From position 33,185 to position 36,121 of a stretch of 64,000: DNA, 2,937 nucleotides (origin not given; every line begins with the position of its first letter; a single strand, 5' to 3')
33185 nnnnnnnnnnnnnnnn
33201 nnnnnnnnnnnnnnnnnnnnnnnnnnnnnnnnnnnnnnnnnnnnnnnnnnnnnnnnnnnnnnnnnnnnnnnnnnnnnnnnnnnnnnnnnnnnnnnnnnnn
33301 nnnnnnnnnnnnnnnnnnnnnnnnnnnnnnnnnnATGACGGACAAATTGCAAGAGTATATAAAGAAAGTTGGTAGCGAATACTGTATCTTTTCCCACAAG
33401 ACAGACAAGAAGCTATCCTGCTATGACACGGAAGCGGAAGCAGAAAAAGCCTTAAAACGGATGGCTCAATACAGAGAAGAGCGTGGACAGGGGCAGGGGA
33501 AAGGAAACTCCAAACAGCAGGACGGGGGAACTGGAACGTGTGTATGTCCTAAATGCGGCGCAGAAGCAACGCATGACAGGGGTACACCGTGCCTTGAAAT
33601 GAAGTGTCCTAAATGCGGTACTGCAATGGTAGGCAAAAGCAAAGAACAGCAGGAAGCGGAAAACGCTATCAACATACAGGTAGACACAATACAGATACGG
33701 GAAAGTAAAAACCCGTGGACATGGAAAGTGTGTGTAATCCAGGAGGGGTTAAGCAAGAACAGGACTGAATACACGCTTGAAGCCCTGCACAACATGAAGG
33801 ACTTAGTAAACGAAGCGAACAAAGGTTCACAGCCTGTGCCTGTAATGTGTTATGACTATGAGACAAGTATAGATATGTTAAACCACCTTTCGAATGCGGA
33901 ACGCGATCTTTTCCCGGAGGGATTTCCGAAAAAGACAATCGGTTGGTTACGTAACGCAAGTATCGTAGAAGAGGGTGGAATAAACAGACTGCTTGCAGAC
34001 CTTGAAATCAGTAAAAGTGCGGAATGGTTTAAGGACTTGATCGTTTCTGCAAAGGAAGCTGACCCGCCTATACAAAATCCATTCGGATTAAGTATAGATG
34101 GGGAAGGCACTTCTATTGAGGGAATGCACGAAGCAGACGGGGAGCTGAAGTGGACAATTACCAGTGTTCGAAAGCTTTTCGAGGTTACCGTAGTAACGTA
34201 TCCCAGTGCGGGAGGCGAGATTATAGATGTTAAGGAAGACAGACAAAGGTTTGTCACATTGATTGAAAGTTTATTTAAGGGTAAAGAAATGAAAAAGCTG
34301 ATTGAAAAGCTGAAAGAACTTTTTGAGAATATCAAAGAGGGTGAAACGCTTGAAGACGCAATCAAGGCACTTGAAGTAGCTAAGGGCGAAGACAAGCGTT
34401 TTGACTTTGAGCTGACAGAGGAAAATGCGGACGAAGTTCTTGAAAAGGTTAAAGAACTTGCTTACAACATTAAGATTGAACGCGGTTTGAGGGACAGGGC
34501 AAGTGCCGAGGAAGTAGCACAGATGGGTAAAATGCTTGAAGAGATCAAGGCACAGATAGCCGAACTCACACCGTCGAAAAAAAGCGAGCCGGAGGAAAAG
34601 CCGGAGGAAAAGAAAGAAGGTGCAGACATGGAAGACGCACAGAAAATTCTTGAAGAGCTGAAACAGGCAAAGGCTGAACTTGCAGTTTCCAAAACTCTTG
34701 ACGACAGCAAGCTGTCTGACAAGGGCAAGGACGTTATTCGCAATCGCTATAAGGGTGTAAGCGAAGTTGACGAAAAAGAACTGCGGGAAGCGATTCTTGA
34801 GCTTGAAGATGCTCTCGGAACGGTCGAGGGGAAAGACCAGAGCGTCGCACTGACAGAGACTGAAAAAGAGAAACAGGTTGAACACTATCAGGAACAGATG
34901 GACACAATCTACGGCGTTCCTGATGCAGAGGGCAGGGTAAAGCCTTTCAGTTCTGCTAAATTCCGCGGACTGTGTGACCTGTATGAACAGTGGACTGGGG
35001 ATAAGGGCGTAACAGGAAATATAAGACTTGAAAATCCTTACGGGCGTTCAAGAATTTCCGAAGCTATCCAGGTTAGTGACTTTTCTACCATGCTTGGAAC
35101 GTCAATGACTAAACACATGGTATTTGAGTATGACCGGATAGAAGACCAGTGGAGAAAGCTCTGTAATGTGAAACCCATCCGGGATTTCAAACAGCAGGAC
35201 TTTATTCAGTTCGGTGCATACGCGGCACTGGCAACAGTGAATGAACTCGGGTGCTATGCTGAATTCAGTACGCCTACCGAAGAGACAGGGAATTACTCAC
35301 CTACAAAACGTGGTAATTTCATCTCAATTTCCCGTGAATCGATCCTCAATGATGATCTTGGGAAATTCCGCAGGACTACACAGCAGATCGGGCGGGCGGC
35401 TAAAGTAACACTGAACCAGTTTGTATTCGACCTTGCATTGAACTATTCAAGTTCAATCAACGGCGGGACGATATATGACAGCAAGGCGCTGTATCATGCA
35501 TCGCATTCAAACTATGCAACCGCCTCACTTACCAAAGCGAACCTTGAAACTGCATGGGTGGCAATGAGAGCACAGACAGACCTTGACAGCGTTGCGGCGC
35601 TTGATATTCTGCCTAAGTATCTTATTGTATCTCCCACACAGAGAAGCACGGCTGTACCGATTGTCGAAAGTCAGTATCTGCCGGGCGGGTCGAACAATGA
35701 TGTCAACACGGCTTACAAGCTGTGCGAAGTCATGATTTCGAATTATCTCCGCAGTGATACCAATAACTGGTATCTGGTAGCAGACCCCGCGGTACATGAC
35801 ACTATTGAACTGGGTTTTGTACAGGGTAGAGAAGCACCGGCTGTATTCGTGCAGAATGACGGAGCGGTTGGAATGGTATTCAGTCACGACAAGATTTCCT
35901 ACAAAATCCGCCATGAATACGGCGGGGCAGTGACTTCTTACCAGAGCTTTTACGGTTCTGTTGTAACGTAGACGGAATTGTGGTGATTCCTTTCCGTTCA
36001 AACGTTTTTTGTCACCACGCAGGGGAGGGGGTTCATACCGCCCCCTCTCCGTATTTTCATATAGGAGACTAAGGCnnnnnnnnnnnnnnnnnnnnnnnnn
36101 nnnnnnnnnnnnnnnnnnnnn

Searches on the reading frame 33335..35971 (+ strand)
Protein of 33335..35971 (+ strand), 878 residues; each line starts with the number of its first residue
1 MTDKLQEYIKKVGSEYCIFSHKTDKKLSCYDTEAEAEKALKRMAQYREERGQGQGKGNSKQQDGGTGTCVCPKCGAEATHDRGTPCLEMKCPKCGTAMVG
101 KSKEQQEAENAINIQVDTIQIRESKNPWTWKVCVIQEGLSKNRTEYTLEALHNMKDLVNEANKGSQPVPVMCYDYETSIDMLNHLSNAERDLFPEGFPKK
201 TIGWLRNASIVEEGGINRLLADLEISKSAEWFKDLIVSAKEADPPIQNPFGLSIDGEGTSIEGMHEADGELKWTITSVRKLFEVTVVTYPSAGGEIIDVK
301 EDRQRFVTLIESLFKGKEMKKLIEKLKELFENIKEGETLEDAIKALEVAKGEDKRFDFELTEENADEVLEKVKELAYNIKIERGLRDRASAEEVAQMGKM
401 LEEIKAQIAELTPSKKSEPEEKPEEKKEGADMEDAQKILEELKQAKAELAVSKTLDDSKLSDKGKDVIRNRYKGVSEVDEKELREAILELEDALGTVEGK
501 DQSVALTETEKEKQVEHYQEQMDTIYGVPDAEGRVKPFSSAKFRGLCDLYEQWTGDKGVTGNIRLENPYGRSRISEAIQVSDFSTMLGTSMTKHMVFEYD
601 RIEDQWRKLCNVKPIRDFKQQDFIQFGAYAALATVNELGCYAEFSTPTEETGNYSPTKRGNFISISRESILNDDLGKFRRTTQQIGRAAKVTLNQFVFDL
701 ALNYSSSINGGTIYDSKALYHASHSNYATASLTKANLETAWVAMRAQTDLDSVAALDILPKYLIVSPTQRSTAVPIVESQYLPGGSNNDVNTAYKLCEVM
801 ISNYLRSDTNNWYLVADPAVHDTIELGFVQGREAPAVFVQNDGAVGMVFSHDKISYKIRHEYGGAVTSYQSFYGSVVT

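Call 5: search_protein_families(library=phrogs, proteins=[window:33335-35971:+], max_evalue=0.01)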
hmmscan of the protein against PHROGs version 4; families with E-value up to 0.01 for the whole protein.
window:33335-35971:+ (878 aa): 5 families
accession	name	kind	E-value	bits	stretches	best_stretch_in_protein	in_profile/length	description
phrog_29592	-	unknown function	2.3e-75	255.4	1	383-878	387-891/893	-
phrog_4523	-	head and packaging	7.6e-56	191.1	1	399-873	198-639/644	major head and protease protein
phrog_133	-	head and packaging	9.3e-49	167.6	1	365-872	175-662/668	head maturation protease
phrog_371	-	head and packaging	1.9e-13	51.4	1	729-805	232-303/303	major head protein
phrog_26519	-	unknown function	9.7e-09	36.2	1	684-869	8-184/192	-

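Call 6: search_protein_families(library=pfam, proteins=[window:33335-35971:+], max_evalue=0.01)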
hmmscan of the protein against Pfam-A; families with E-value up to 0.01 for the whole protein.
window:33335-35971:+ (878 aa): 2 families
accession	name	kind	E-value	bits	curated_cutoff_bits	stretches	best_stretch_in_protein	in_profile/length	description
PF25209.1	Phage_capsid_4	-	1.3e-35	124.4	27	1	577-867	3-252/262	Phage capsid protein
PF10124.15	Mu-like_gpT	-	4.3e-11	43.1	20.1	1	729-804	217-288/289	Mu-like prophage major head subunit gpT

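Call 10: search_dna_similar(query=window:33335-35971:+, collection=phages, mode=protein, max_rows=25)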
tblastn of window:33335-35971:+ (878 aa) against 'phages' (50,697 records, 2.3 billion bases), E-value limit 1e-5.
Records with a match: 124; places in all: 124; records where one place covers at least 80% of the query: 0.
Best place of each record, by identity: <60% 124.
By first word of the organism name: Pseudomonas 32; Escherichia 19; Rhodobacter 11; Enterobacteria 10; Ralstonia 9; Stx2a-converting 7; Streptomyces 4; Bacteriophage 3; Bordetella 3; Microcystis 2; and 19 more.
By host as written in the record: Pseudomonas aeruginosa 26; - 17; Escherichia coli 14; Rhodobacter capsulatus YW1 11; Ralstonia solanacearum 7; Bordetella bronchiseptica 3; Streptomyces lividans JI 1326 3; Methanoculleus bourgensis E02.3 2; and 35 more.
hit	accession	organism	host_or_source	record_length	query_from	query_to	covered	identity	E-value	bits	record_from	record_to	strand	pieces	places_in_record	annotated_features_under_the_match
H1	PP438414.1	Microcystis phage Mae-JY22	Microcystis aeruginosa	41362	546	877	38%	35.2%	4e-50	198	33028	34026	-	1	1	hypothetical protein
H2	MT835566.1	Bacteriophage sp.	human fecal samples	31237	532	873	39%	27.8%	2e-24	117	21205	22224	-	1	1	record has no annotation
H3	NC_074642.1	Methanoculleus virus L4768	Methanoculleus bourgensis E02.3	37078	570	870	34%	29.4%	4e-23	112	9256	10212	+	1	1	prophage Clp protease-like protein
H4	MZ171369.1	Methanoculleus virus Blf4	Methanoculleus bourgensis E02.3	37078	570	870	34%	29.4%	4e-23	112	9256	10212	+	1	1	prophage Clp protease-like protein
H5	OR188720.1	Pseudomonas phage LPPA33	Pseudomonas aeruginosa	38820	581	873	33%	30.2%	3e-23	113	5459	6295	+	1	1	hypothetical protein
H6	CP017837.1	Proteobacteria phage MWH-Nonnen-W8red 2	Silvanigrella aquatica Nonnen-W8red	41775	566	873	35%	28.7%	1e-22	110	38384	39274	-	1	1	record has no annotation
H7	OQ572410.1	Pseudomonas phage Y8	Pseudomonas aeruginosa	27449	581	873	33%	29.8%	7e-23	111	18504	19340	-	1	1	record has no annotation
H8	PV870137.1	Bordetella phage vB_BbrM_PBb002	Bordetella bronchiseptica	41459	571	868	34%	28.9%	9e-29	130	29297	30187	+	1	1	major head subunit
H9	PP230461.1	Bordetella phage PY223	Bordetella bronchiseptica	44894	571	868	34%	28.9%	9e-29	130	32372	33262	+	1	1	ClpP: Mu-like prophage major head subunit gpT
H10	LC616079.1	Stx2a-converting phage Stx2_KH16-043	-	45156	567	877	35%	27.4%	5e-22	108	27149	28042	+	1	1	none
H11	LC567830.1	Stx2d-converting phage Stx2_112808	-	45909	567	877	35%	27.4%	5e-22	108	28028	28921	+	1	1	phage protease/scaffold protein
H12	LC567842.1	Stx2a-converting phage Stx2_12E129_yecE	-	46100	567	877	35%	27.4%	6e-22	108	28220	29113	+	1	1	phage protease/scaffold protein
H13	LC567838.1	Stx2a-converting phage Stx2_95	-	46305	567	877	35%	27.4%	6e-22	108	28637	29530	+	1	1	phage protease/scaffold protein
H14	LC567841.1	Stx2a-converting phage Stx2_12E129_PPompW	-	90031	567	877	35%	27.4%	6e-22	108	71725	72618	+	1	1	phage protease/scaffold protein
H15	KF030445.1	Escherichia phage 1720a-02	Escherichia coli strain O174:H21 ...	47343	567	877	35%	27.4%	6e-22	108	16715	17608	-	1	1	prophage Clp protease-like protein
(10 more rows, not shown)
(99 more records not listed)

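Call 12: find_related_loci(query=window:33335-35971:+, collection=viral_contigs, flank=10000)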
Query window:33335-35971:+ (878 aa) in viral_contigs; peptide patterns used: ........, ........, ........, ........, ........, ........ (x = any residue, [..] = any of these).
49 stretches matched a pattern; 6 encode a relative of the query (tblastn E <= 1e-3); 6 distinct loci.
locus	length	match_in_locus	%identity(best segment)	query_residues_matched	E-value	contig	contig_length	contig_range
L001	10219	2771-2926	58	51-102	2e-16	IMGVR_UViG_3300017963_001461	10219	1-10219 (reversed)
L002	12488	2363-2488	76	64-104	9e-16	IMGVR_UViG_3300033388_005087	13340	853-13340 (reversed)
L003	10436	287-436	66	64-112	3e-15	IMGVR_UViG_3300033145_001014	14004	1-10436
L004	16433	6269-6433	49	69-117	4e-11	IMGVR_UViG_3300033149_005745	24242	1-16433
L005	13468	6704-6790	55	68-98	3e-5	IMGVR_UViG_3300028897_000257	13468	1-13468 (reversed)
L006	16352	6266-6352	55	68-98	3e-5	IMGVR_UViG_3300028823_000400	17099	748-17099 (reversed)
